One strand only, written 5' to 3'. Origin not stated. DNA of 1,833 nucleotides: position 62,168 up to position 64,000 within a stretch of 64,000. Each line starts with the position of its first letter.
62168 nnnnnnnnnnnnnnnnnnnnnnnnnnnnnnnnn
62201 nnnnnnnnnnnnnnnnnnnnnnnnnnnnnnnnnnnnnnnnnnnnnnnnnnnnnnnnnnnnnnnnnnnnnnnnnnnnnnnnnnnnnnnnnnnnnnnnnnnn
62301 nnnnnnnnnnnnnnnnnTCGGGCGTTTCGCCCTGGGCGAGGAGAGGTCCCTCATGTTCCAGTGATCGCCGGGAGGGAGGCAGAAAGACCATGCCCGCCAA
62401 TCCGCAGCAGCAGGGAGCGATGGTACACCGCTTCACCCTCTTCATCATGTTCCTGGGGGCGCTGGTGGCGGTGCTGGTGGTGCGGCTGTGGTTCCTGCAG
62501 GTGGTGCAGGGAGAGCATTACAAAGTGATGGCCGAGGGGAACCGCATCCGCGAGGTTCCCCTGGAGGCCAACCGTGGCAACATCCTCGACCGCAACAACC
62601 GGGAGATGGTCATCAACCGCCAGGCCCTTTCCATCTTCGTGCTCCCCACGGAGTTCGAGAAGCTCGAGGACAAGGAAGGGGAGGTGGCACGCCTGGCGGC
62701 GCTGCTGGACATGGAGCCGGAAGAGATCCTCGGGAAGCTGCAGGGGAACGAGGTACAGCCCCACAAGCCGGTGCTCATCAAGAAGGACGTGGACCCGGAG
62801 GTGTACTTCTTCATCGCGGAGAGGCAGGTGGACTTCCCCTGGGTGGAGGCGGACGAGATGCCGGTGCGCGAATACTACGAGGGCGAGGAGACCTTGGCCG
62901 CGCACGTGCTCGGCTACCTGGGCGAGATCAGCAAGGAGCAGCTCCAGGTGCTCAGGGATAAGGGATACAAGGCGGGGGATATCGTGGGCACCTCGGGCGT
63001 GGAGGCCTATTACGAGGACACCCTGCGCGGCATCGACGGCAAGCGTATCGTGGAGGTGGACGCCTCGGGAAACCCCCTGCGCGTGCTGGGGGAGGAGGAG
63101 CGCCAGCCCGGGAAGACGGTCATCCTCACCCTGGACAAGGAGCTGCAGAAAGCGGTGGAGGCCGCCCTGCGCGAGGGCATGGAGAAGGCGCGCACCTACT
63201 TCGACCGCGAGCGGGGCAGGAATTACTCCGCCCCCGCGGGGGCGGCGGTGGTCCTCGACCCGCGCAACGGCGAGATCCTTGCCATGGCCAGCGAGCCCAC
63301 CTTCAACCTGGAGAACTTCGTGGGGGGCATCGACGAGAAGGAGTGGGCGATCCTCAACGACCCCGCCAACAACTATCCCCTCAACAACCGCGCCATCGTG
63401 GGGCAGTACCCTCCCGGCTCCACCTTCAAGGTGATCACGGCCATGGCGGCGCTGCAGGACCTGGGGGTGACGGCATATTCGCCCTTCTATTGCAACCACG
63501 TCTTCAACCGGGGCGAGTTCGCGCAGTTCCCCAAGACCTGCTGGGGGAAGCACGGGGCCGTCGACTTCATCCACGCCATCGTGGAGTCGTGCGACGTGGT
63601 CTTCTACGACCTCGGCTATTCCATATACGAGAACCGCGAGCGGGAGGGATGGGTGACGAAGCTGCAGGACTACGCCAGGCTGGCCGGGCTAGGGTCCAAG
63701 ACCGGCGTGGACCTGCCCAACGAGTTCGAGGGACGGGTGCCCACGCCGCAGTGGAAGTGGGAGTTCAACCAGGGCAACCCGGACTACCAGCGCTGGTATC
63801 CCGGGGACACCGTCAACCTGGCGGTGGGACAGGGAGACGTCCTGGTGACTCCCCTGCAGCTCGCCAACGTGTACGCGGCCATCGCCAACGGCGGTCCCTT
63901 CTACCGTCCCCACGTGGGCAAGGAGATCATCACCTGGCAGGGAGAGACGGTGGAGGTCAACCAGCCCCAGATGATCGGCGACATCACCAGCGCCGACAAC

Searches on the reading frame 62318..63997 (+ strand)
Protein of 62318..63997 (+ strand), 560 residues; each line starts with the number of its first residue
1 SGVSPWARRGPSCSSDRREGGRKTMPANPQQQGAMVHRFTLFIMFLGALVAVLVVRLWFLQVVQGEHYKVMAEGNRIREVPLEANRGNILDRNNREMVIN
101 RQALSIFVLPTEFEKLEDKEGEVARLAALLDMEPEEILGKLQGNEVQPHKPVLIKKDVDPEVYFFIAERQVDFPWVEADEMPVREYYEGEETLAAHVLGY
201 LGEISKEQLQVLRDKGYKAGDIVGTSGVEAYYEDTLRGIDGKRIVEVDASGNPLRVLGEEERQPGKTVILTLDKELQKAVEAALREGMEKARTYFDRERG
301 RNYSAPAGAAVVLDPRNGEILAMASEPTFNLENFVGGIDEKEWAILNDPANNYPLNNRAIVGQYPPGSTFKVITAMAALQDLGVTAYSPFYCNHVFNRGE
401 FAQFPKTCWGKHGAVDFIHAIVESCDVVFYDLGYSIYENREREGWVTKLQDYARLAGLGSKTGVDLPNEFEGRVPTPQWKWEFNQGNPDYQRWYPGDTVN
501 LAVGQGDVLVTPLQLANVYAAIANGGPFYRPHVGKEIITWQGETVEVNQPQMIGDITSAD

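Call 85: search_protein_families(library=pfam, proteins=[window:62318-63997:+], max_evalue=0.05)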
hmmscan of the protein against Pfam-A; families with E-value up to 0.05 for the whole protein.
window:62318-63997:+ (560 aa): 2 families
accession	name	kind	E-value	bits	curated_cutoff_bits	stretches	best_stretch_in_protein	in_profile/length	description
PF03717.20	PBP_dimer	-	2.2e-45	155.7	24.4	1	82-256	2-178/180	Penicillin-binding Protein dimerisation domain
PF00905.27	Transpeptidase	-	5.1e-40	138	22.1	1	308-550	1-202/299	Penicillin binding protein transpeptidase domain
